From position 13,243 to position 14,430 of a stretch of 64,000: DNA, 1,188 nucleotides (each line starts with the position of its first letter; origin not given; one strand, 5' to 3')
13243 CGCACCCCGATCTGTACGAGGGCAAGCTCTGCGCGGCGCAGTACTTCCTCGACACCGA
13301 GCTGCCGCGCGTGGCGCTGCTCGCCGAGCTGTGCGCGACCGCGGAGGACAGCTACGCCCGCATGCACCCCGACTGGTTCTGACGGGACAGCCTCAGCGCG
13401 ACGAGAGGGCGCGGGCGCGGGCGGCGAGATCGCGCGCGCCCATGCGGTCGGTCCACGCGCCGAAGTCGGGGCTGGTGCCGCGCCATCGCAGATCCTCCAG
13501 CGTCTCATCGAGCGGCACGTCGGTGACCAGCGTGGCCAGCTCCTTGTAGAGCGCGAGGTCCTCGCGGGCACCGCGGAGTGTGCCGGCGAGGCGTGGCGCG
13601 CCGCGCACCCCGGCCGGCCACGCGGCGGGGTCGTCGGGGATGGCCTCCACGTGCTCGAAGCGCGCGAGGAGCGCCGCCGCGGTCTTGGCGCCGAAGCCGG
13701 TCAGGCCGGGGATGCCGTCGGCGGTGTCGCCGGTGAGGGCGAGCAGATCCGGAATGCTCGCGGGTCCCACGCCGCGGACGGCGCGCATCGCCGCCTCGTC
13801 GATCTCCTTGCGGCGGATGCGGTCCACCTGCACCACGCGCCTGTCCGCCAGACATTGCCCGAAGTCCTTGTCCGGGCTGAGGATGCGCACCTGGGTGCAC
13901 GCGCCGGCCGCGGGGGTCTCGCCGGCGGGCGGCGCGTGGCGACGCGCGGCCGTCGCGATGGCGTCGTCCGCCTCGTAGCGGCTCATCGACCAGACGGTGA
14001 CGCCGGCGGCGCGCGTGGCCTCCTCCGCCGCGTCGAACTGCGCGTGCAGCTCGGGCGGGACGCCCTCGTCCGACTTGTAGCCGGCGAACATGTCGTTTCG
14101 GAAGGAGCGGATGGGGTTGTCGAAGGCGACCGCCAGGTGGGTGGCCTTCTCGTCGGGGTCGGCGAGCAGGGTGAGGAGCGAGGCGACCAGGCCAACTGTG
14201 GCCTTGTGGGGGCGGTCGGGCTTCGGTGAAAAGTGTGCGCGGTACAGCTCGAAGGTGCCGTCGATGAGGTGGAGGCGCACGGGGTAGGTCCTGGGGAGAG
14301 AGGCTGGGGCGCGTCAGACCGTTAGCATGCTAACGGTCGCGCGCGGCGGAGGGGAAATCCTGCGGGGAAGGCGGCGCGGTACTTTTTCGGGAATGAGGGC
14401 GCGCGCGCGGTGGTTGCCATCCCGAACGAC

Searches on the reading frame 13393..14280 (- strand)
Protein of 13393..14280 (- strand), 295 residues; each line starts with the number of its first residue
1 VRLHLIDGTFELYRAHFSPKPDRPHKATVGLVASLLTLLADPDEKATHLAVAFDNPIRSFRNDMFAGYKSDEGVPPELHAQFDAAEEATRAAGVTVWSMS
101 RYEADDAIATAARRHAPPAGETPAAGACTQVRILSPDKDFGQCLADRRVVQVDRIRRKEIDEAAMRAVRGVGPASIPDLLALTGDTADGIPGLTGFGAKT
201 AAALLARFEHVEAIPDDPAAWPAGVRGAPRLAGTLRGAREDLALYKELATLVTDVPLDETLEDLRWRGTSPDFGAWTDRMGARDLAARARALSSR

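Call 88: search_protein_families(library=pfam, proteins=[window:13393-14280:-], max_evalue=0.001)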
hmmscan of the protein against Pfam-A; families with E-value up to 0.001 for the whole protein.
window:13393-14280:- (295 aa): 2 families
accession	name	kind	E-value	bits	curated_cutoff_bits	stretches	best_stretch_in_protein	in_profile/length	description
PF02739.22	5_3_exonuc_N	-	9.8e-28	97.4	34.3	1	3-165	2-159/164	5'-3' exonuclease, N-terminal resolvase-like domain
PF01367.25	5_3_exonuc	-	3.4e-22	79.2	40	1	171-269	1-94/97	5'-3' exonuclease, C-terminal SAM fold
